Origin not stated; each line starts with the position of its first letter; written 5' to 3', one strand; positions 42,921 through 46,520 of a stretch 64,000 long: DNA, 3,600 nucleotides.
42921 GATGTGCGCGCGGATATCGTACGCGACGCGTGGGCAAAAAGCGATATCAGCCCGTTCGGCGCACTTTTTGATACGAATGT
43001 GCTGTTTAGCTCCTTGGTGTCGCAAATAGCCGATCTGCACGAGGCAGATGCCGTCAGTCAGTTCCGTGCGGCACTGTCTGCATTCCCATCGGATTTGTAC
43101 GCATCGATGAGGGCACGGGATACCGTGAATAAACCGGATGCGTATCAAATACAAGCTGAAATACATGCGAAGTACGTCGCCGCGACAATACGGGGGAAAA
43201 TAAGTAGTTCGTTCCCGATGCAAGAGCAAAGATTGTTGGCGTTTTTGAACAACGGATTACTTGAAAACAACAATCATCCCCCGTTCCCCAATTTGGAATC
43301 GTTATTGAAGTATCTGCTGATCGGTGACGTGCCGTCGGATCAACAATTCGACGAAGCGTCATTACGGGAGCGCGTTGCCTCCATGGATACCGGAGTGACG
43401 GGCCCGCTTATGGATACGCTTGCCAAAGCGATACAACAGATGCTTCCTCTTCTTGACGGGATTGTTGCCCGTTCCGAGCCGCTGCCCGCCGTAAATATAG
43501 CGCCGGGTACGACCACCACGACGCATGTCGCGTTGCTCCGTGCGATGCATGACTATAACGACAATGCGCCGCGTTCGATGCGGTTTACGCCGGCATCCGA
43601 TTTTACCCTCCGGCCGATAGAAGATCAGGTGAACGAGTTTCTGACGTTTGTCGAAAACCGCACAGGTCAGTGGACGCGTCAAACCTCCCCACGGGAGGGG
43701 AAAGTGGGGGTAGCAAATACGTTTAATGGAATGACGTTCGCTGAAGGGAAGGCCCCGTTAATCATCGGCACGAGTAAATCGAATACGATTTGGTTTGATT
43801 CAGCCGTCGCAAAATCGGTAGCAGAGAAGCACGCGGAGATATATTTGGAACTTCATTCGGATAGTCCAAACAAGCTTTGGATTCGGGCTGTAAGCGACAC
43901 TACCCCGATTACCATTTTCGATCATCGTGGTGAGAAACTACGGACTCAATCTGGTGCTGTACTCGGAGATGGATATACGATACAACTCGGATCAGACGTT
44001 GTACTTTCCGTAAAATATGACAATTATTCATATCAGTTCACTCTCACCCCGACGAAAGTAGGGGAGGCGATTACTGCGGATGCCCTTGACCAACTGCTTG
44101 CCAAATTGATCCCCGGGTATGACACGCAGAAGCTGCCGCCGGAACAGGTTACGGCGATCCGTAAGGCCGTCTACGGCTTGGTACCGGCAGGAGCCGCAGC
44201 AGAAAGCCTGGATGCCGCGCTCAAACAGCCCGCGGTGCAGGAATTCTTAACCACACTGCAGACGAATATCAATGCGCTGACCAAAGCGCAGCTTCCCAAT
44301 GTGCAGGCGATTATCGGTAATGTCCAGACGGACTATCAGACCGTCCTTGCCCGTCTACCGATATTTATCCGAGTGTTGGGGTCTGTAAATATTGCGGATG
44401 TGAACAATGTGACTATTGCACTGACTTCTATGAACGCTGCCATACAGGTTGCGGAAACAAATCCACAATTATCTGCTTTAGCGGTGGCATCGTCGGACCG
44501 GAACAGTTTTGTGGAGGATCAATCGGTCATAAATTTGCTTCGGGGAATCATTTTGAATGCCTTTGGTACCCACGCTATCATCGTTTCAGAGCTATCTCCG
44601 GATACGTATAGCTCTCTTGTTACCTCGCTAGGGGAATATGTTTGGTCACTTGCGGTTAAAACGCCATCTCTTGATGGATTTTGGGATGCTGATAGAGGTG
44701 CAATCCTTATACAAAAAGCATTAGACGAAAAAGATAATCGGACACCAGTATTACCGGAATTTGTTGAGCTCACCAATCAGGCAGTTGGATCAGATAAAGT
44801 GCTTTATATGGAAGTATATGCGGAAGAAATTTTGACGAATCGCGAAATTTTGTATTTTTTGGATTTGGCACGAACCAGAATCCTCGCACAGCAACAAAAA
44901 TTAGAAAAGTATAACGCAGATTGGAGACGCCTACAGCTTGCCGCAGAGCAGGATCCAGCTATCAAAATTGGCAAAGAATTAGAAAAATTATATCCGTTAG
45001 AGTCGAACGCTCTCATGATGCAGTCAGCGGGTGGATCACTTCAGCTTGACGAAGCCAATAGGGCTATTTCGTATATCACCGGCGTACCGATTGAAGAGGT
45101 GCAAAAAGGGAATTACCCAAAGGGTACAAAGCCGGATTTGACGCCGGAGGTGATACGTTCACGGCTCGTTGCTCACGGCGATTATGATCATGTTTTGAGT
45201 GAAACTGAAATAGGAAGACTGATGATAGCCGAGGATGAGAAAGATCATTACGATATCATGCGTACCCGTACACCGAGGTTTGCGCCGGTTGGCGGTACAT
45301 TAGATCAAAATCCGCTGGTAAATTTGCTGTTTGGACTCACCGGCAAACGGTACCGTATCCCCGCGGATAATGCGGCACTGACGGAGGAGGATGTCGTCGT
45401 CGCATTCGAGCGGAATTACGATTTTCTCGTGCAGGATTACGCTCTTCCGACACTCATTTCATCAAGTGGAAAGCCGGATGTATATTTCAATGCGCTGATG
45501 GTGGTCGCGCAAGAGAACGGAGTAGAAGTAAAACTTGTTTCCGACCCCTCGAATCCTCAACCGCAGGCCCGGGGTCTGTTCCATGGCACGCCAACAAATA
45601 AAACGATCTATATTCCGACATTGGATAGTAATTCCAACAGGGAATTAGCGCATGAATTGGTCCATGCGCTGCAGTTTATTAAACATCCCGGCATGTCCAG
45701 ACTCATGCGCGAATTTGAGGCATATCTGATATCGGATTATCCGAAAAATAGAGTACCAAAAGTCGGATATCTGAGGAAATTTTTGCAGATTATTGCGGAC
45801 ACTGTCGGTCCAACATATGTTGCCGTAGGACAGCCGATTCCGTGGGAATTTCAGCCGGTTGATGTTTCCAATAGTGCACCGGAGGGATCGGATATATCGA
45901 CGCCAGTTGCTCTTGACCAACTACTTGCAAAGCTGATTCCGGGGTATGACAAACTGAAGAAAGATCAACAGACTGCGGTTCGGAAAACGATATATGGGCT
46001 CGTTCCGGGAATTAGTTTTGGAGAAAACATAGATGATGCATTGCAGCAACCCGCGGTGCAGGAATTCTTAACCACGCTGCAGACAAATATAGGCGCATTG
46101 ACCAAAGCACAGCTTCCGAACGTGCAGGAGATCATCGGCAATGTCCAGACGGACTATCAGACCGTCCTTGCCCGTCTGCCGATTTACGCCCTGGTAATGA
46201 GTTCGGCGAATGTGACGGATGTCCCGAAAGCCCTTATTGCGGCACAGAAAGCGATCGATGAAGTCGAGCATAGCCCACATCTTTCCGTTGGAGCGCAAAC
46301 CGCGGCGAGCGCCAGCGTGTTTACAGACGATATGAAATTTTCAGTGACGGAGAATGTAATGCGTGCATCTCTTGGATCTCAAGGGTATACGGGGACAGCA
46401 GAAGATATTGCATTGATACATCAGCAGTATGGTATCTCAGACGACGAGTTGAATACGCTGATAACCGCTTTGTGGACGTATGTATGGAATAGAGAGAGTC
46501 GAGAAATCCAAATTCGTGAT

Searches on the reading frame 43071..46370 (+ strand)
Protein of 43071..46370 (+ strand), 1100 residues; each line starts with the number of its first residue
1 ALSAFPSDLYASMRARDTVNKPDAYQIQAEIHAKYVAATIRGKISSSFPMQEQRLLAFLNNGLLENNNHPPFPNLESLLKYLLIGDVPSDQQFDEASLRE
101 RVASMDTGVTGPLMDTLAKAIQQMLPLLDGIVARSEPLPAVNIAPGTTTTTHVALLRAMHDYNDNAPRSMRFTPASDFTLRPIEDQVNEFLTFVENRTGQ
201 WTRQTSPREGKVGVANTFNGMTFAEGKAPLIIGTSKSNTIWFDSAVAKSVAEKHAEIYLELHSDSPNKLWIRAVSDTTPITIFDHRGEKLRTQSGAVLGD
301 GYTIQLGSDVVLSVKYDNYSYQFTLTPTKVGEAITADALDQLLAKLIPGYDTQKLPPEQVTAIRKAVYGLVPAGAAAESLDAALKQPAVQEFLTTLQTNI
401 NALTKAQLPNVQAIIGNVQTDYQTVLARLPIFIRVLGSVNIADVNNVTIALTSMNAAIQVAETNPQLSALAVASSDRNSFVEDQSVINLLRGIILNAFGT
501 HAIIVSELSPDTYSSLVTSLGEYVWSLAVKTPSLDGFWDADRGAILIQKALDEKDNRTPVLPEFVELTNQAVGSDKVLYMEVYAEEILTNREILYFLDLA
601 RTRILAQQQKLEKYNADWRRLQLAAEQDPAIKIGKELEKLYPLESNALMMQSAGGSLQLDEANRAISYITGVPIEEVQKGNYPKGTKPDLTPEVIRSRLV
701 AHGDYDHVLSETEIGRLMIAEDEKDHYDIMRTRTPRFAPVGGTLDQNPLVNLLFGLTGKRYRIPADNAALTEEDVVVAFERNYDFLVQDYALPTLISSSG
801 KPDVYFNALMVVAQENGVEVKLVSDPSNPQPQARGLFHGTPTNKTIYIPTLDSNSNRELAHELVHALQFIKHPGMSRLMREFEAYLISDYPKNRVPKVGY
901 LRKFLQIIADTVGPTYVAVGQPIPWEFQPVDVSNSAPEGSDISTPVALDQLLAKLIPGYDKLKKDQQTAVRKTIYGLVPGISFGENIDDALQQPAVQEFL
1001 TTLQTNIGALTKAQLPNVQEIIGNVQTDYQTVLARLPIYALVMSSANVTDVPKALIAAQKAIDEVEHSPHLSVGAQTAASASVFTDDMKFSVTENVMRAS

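Call 12: search_protein_families(library=pfam, proteins=[window:43071-46370:+], max_evalue=0.01)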
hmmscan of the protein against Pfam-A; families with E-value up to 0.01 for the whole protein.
window:43071-46370:+ (1100 aa): 1 family
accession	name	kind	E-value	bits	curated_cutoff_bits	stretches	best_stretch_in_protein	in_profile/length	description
PF18385.6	Tiam_CC_Ex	-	0.0038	17.9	25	0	1003-1041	50-88/98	T-lymphoma invasion and metastasis CC-Ex domain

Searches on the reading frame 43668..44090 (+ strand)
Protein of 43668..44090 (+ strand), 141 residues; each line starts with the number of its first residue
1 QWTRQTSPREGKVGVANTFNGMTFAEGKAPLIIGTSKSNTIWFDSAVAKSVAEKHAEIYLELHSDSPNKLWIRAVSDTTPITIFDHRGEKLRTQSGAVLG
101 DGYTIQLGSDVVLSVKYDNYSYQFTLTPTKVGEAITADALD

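Call 56: search_protein_families(library=pfam, proteins=[window:43668-44090:+], max_evalue=1)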
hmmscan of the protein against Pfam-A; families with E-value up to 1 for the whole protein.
window:43668-44090:+ (141 aa): 2 families
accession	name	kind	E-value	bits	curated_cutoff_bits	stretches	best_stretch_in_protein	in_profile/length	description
PF00498.31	FHA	-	0.0012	19.7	20.7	1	32-108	2-67/67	FHA domain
PF07471.18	Phage_Nu1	-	0.0096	16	30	1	26-95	24-94/164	Phage DNA packaging protein Nu1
